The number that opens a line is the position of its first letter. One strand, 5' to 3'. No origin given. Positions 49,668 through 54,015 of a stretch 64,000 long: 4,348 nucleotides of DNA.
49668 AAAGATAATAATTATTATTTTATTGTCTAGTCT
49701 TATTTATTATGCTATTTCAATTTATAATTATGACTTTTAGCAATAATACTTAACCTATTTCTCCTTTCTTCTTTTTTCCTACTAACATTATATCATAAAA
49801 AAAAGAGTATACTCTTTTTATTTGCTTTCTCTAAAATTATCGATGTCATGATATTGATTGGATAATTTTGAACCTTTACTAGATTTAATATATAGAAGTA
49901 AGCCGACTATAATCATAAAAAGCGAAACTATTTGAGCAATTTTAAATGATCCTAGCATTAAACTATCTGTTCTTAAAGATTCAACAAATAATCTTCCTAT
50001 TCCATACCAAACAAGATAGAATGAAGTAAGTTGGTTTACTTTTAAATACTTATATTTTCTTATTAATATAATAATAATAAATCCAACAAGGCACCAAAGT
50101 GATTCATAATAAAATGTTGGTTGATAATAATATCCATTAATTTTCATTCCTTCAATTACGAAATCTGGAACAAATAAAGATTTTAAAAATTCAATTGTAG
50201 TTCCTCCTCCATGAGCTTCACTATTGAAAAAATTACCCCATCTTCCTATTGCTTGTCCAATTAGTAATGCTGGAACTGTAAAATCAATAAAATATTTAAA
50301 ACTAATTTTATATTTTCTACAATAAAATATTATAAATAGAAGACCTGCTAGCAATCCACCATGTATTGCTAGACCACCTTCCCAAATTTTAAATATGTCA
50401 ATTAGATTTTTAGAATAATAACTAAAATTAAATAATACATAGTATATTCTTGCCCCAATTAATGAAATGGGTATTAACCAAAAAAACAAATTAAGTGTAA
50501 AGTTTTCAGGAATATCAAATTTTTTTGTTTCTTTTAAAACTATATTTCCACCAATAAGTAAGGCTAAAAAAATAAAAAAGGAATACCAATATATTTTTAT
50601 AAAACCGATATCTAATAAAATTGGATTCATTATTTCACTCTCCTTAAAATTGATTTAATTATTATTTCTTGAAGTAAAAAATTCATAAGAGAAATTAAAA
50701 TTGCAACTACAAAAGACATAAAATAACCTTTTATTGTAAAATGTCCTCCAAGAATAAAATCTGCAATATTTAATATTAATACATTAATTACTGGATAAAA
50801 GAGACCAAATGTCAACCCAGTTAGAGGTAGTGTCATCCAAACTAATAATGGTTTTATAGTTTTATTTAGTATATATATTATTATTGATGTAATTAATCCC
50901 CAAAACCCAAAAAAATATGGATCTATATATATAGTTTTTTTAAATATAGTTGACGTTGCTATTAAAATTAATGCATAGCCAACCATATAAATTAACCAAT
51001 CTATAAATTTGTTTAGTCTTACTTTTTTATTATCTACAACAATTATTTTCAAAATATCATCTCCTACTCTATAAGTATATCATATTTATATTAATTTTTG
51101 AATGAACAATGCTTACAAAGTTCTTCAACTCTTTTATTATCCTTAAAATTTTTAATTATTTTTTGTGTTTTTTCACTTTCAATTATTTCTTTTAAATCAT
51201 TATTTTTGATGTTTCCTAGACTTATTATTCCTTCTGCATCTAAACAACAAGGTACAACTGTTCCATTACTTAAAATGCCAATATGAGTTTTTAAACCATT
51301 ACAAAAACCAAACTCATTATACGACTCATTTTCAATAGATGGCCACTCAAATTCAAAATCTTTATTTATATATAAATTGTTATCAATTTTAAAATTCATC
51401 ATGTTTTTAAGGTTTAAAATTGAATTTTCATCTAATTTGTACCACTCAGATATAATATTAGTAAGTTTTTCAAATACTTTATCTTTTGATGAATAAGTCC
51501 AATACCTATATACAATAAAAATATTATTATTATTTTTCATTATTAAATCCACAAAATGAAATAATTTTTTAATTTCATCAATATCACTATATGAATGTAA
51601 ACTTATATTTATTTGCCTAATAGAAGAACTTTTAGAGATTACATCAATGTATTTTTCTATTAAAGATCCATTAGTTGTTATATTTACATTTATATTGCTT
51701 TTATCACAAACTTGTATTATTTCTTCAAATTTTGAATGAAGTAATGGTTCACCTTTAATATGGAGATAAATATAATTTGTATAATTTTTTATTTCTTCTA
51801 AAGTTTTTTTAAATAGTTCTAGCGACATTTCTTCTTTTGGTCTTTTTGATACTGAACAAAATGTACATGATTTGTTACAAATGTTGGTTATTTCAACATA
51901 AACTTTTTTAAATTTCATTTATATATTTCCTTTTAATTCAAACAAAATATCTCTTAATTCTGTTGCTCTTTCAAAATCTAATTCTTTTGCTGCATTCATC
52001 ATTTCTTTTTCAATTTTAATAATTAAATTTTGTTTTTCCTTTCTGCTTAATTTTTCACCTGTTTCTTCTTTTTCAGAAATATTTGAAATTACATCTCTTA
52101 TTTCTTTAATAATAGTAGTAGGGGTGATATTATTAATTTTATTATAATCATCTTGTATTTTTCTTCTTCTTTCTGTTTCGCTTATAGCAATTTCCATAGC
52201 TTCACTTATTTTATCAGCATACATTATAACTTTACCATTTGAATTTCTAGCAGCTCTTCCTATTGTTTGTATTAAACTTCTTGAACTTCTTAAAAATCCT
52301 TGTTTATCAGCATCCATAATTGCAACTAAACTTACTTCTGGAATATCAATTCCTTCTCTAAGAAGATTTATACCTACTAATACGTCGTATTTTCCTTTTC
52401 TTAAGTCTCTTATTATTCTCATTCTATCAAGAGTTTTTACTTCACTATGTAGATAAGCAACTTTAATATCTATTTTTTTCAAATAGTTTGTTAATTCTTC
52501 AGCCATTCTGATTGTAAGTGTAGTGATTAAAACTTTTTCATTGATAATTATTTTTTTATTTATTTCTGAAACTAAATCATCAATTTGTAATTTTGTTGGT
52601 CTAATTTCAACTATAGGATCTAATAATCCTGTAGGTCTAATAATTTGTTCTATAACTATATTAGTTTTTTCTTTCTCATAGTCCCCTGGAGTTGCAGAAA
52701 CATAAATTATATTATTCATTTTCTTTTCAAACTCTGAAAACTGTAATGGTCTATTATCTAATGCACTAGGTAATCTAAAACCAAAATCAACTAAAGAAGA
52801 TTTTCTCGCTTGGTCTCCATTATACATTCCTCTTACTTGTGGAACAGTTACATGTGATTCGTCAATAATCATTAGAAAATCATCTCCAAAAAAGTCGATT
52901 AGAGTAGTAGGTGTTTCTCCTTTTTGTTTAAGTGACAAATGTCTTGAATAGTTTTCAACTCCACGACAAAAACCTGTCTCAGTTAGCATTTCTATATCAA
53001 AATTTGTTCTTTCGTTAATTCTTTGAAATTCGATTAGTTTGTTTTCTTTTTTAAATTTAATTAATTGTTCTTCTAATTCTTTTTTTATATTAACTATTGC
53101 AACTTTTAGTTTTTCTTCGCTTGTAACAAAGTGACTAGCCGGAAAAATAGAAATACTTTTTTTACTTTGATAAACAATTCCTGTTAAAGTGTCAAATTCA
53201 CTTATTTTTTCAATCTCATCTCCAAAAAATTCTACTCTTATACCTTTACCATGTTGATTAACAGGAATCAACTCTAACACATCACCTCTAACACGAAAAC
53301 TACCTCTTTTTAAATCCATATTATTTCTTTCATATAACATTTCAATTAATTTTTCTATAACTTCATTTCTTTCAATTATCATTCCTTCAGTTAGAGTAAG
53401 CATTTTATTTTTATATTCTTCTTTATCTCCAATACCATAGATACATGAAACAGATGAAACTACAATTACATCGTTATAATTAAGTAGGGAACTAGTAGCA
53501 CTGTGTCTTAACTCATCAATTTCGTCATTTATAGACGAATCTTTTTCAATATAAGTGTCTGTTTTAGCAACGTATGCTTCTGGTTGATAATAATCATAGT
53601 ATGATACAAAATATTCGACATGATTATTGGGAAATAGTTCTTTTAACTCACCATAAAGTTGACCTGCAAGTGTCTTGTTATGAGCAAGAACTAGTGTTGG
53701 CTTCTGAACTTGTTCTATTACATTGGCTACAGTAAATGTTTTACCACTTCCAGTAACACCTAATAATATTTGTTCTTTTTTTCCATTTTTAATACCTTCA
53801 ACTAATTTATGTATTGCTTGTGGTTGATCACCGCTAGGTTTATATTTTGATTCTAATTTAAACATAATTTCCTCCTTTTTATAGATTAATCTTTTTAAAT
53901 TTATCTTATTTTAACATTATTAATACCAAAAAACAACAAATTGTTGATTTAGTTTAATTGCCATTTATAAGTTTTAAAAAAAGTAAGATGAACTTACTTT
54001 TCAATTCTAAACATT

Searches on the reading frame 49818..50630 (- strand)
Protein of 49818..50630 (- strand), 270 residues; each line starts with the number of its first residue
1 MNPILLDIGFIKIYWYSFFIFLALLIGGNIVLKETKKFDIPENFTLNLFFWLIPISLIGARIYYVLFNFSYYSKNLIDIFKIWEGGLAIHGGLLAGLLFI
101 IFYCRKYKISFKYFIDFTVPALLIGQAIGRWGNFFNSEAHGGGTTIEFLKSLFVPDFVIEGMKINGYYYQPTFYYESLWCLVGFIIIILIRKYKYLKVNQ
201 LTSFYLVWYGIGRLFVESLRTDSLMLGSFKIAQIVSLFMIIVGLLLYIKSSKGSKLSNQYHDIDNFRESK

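Call 51: search_protein_families(library=pfam, proteins=[window:49818-50630:-], max_evalue=0.00001)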
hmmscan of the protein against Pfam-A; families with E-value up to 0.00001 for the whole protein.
window:49818-50630:- (270 aa): 1 family
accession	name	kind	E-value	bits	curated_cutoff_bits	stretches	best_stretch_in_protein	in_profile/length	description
PF01790.23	LGT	-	1.7e-69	234.3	24.9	1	3-248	1-239/240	Prolipoprotein diacylglyceryl transferase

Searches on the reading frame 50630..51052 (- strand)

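Call 51: search_protein_families(library=pfam, proteins=[window:50630-51052:-], max_evalue=0.00001)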
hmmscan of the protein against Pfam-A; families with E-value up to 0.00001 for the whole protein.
window:50630-51052:- (140 aa): 1 family
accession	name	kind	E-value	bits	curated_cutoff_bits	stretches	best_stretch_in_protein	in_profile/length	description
PF04020.18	Phage_holin_4_2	-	1.4e-16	61.4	28.8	1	18-125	2-104/105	Mycobacterial 4 TMS phage holin, superfamily IV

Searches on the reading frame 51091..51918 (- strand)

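Call 51: search_protein_families(library=pfam, proteins=[window:51091-51918:-], max_evalue=0.00001)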
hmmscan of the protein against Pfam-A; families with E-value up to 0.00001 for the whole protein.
window:51091-51918:- (275 aa): 2 families
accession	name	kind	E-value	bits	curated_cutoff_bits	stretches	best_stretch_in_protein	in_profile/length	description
PF04055.27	Radical_SAM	-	2.1e-17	64.2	29.5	1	8-119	1-119/166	Radical SAM superfamily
PF13186.11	SPASM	-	9.3e-15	55.1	21.5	1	206-271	1-66/67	Iron-sulfur cluster-binding domain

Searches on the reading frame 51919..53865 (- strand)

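Call 51: search_protein_families(library=pfam, proteins=[window:51919-53865:-], max_evalue=0.00001)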
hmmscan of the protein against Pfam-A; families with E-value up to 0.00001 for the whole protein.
window:51919-53865:- (648 aa): 6 families
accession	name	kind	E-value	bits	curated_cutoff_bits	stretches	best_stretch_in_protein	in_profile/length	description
PF17757.6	UvrB_inter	-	6.3e-31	106.8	22.9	1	156-246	1-91/91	UvrB interaction domain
PF00271.37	Helicase_C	-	9.6e-22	77.8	23.5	1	438-541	11-109/110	Helicase conserved C-terminal domain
PF12344.14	UvrB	-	6.4e-19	68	27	1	548-590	1-43/43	Ultra-violet resistance protein B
PF04851.21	ResIII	-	2.4e-13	50.8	22.5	1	8-115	2-113/164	Type III restriction enzyme, res subunit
PF00270.35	DEAD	-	8.3e-07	29.3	26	0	13-114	3-107/167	DEAD/DEAH box helicase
PF02151.25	UVR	-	9.7e-07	28.8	21.5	1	613-645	2-34/36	UvrB/uvrC motif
